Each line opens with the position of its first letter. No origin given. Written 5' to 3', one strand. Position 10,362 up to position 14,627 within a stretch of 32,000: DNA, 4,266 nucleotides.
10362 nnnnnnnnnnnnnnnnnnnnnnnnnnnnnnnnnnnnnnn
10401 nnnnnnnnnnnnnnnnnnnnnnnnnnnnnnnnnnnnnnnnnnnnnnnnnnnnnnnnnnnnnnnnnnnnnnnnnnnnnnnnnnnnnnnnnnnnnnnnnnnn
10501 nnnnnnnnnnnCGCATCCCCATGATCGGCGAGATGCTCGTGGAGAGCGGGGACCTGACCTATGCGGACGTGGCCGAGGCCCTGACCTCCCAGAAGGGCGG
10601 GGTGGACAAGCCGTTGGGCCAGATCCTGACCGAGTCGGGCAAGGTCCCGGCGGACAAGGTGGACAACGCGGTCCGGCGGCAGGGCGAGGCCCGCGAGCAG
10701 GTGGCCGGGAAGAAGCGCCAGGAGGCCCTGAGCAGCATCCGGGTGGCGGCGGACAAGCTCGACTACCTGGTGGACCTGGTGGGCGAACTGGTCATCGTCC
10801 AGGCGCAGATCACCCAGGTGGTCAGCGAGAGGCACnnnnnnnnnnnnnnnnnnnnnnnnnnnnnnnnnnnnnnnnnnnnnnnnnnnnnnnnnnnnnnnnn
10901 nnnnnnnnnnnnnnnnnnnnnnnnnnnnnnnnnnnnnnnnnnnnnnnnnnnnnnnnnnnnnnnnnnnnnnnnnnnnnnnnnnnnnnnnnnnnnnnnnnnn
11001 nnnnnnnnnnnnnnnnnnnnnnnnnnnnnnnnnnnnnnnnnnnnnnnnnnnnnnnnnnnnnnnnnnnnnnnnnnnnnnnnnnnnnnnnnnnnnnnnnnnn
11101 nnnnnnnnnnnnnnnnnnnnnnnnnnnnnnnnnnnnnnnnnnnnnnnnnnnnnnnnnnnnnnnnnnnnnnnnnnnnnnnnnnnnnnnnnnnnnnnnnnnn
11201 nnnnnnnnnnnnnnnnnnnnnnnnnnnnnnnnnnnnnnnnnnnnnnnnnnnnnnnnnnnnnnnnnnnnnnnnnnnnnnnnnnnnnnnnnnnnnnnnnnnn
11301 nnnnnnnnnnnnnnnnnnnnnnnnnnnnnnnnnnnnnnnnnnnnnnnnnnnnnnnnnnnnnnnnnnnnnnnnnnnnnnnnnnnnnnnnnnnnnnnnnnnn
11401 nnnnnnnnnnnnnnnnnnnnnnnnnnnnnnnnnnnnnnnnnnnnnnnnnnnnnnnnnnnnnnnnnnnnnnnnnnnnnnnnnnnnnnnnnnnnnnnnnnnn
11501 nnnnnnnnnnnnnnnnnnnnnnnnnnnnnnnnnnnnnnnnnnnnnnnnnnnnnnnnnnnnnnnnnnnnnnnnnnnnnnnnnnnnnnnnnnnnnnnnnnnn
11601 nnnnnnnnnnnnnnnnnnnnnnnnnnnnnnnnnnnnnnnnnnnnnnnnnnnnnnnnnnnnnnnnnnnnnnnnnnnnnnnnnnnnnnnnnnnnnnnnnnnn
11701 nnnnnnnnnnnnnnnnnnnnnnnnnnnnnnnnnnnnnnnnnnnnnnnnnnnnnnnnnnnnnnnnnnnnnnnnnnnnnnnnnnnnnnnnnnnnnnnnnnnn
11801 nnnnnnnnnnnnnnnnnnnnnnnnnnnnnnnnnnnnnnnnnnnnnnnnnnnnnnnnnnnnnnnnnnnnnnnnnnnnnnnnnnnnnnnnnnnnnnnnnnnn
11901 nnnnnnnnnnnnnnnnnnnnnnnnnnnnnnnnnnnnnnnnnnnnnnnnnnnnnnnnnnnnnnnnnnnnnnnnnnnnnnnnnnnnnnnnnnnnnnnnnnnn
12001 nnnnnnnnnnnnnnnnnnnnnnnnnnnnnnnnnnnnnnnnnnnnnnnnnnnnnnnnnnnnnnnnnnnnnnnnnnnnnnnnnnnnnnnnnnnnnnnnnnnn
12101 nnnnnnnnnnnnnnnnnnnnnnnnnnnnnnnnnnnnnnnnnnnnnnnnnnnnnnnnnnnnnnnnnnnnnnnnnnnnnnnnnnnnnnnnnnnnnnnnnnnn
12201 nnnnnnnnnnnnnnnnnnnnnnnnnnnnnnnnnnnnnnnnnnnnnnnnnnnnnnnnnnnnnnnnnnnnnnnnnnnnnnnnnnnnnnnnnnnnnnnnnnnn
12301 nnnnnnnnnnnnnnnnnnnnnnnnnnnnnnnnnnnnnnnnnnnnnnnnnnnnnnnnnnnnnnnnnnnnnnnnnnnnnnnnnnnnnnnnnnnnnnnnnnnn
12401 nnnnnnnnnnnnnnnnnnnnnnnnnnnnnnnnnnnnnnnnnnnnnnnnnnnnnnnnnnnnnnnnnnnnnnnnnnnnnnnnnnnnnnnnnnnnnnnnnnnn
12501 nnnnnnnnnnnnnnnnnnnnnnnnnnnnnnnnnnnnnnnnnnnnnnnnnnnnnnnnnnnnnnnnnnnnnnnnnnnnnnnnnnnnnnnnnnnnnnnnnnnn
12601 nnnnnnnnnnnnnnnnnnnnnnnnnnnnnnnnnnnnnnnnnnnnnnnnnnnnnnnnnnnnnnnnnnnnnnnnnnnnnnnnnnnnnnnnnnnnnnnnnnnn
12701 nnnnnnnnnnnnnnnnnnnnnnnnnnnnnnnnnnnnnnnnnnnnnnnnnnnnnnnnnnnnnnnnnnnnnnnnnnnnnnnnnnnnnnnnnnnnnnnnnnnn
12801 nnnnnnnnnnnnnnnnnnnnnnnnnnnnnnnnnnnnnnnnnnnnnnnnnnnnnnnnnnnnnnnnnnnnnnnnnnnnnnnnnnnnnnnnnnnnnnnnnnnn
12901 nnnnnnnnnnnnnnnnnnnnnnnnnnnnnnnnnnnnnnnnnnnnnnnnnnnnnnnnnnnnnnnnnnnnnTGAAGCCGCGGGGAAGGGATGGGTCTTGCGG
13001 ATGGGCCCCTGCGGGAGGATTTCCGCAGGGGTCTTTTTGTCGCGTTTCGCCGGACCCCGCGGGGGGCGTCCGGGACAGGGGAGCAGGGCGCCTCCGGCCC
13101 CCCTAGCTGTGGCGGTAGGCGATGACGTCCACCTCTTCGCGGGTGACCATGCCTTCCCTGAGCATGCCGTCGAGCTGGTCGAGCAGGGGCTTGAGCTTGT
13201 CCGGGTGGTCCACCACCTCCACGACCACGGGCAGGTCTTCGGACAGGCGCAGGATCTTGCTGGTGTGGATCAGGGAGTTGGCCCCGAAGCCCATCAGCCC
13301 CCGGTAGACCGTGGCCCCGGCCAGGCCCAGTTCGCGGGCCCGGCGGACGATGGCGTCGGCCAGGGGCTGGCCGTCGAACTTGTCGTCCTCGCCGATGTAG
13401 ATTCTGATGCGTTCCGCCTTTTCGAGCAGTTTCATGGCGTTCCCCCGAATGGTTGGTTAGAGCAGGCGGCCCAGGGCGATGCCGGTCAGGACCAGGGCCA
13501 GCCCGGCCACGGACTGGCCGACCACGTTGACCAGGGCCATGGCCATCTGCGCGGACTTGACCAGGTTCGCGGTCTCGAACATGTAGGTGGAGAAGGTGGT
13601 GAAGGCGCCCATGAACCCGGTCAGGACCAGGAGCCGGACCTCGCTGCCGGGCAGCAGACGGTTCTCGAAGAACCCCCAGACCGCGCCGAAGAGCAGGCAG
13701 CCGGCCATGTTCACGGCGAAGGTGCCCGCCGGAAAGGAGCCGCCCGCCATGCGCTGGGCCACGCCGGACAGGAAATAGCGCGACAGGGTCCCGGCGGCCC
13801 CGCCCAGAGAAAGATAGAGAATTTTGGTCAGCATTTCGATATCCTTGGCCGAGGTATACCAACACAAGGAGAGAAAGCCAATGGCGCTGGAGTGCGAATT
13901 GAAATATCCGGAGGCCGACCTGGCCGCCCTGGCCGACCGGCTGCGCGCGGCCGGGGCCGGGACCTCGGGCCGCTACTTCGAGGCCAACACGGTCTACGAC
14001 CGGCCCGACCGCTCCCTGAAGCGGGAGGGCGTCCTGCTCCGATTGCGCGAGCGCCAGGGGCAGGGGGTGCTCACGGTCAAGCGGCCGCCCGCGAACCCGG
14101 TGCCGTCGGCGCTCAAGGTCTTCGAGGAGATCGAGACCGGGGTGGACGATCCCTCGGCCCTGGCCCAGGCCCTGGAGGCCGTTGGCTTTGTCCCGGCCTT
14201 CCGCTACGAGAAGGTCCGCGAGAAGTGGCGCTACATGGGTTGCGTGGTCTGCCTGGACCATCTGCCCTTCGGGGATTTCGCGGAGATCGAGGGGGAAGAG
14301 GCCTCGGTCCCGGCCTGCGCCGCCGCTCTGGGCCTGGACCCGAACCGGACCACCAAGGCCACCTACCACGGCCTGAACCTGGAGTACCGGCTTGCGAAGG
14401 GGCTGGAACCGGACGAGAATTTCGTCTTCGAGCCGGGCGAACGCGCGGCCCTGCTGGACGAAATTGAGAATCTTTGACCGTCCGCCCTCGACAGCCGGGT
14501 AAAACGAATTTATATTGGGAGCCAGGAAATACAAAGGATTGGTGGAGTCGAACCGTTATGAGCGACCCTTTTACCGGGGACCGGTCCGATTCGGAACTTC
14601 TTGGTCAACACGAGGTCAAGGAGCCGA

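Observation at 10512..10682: MshEN / T2SSE_N-like (possible c-di-GMP-binding) double motif inserted in CheA where P2 normally sits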

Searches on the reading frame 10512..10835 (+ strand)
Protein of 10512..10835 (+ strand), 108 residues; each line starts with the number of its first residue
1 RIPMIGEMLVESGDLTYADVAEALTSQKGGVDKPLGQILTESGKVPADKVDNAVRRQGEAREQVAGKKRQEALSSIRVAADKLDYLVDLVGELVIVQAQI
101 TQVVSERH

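Call 68: find_related_loci(query=A4, collection=genome_contigs, flank=3000)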
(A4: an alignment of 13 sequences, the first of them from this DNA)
Query A4 (108 aa) in genome_contigs; peptide patterns used: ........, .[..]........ (x = any residue, [..] = any of these).
393 stretches matched a pattern; 278 encode a relative of the query (tblastn E <= 1e-3); the best 80 are kept; 80 distinct loci.
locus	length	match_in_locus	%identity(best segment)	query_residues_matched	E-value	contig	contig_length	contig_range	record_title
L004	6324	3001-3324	92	1-108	5e-61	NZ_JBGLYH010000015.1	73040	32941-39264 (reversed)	Pseudodesulfovibrio karagichevae strain 9FUS NODE_15_length_73040_cov_62.676107, whole genome shotgun sequence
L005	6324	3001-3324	87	1-108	2e-58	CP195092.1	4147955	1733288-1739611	Desulfovibrio caledoniensis strain lm2024 chromosome, complete genome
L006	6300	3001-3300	73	3-107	8e-42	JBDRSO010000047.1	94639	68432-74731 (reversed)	MAG: Pseudomonadota bacterium isolate MEGAHIT-group-3.15 k141_496183, whole genome shotgun sequence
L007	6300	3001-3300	72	3-107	3e-41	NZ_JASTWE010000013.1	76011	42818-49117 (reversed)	Pseudodesulfovibrio pelocollis strain SB368 13, whole genome shotgun sequence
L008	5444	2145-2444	67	3-107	1e-38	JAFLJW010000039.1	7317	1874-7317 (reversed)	MAG: Pseudodesulfovibrio sp. isolate MC-09 c_000000185581_1, whole genome shotgun sequence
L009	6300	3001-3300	65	3-107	1e-36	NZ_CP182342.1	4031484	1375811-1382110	MAG: Pseudodesulfovibrio sp. isolate Pygsuia-isolate-1 chromosome, complete genome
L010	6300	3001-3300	65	3-107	3e-36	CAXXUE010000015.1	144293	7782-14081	MAG: uncultured Pseudodesulfovibrio sp. isolate a8b379bf-f1df-4415-be07-3a291d9257f6 genome assembly, contig: contig_15,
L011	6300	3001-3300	62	3-107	7e-36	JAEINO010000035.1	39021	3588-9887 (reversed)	MAG: Pseudodesulfovibrio sp. isolate MAG6 NODE_864_length_39021_cov_31.703626, whole genome shotgun sequence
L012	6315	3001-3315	66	5-108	1e-35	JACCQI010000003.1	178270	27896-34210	MAG: Desulfovibrionaceae bacterium isolate MIC098Bin4 NODE_21_length_178270_cov_17.678080, whole genome shotgun sequence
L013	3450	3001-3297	62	5-108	1e-35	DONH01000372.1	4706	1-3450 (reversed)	MAG TPA_asm: Planctomycetaceae bacterium isolate UBA12365 contig_216910, whole genome shotgun sequence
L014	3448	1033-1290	71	18-108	2e-34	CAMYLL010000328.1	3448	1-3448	MAG: uncultured Pseudodesulfovibrio sp. isolate FCS_M_Desulfobacterota_19 genome assembly, contig: NODE_45034_length_344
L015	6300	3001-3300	63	3-107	5e-34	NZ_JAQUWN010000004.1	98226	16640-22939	MAG: Pseudodesulfovibrio sp. isolate STD2_191 NODE_663_length_98226_cov_5.548691_Sandtown_D2, whole genome shotgun seque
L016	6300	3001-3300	62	3-107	7e-34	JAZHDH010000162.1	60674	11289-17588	MAG: Pseudodesulfovibrio sp. isolate Bin21Zod NODE_32_length_60674_cov_265.244956, whole genome shotgun sequence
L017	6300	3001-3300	64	3-107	9e-34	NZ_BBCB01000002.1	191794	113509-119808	Salidesulfovibrio brasiliensis JCM 12178, whole genome shotgun sequence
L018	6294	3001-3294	61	5-107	1e-31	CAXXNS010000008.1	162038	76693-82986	MAG: Desulfovibrionaceae bacterium isolate 618da8eb-5dbc-4472-aaca-e875e6edea77 genome assembly, contig: contig_8, whole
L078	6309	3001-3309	47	5-107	1e-21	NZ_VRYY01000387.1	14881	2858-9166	Nitratidesulfovibrio oxamicus strain NCIMB 9442 NODE_44, whole genome shotgun sequence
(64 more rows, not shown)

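Call 70: search_protein_families(library=pfam, proteins=[L078:27-1190:+, L078:1375-1737:+, L078:2224-4398:+, L078:4395-5282:+, L078:961-1338:+], max_evalue=0.0001)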
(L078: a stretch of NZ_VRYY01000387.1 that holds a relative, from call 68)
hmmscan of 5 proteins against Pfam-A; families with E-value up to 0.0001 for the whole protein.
L078:27-1190:+ (387 aa): 1 family
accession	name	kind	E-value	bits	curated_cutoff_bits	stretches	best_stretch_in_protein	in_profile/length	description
PF00015.26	MCPsignal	-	1.2e-09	38.7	34.6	1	158-298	22-163/172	Methyl-accepting chemotaxis protein (MCP) signalling domain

L078:1375-1737:+ (120 aa): 1 family
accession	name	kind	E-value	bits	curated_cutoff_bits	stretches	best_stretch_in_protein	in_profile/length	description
PF00072.30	Response_reg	-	6.2e-26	91.2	30.2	1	5-115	1-110/111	Response regulator receiver domain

L078:2224-4398:+ (724 aa): 4 families
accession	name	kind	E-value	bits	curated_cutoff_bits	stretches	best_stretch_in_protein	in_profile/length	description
PF01584.24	CheW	-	1.3e-29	103.1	23.5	1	579-703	2-135/138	CheW-like domain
PF02518.31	HATPase_c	-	2.4e-18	67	26.4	1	436-573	4-110/111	Histidine kinase-, DNA gyrase B-, and HSP90-like ATPase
PF01627.28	Hpt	-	7.5e-17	61.8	24.6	1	10-100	4-80/84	Hpt domain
PF02895.20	H-kinase_dim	-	4.4e-11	43.5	23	1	330-385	3-65/68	Signal transducing histidine kinase, homodimeric domain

L078:4395-5282:+ (295 aa): 6 families
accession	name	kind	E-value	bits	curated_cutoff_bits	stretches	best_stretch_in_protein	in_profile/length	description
PF01739.24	CheR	-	1.1e-60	204.8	27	1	92-286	1-189/195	CheR methyltransferase, SAM binding domain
PF03705.20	CheR_N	-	2e-14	53.4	27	1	26-74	3-51/53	CheR methyltransferase, all-alpha domain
PF13649.12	Methyltransf_25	-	7.3e-07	30.2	27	0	216-266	47-97/97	Methyltransferase domain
PF08242.18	Methyltransf_12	-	9.5e-07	29.9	30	0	163-268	25-98/98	Methyltransferase domain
PF08241.18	Methyltransf_11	-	2.5e-05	25.3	21.2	0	217-270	44-95/95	Methyltransferase domain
PF13489.12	Methyltransf_23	-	9.4e-05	22.6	27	0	154-270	42-116/164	Methyltransferase domain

L078:961-1338:+ (125 aa): 0 families

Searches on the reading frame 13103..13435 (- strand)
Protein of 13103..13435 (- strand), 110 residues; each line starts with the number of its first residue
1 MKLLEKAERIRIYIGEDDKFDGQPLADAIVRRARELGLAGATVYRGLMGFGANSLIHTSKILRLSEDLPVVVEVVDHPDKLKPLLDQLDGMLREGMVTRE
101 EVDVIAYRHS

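Call 11: search_protein_families(library=pfam, proteins=[window:13103-13435:-], max_evalue=0.001)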
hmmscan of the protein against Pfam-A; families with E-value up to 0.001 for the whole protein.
window:13103-13435:- (110 aa): 1 family
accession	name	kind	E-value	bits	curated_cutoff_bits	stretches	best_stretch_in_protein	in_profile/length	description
PF02641.20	DUF190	-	3.1e-38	130.4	23.4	1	9-104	2-97/97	Uncharacterized ACR, COG1993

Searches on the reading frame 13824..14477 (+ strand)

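Call 11: search_protein_families(library=pfam, proteins=[window:13824-14477:+], max_evalue=0.001)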
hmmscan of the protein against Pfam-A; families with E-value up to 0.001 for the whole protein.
window:13824-14477:+ (217 aa): 1 family
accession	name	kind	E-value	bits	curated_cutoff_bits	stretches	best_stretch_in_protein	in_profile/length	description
PF01928.26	CYTH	-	5.9e-16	59.2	23.2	1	22-160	2-148/179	CYTH domain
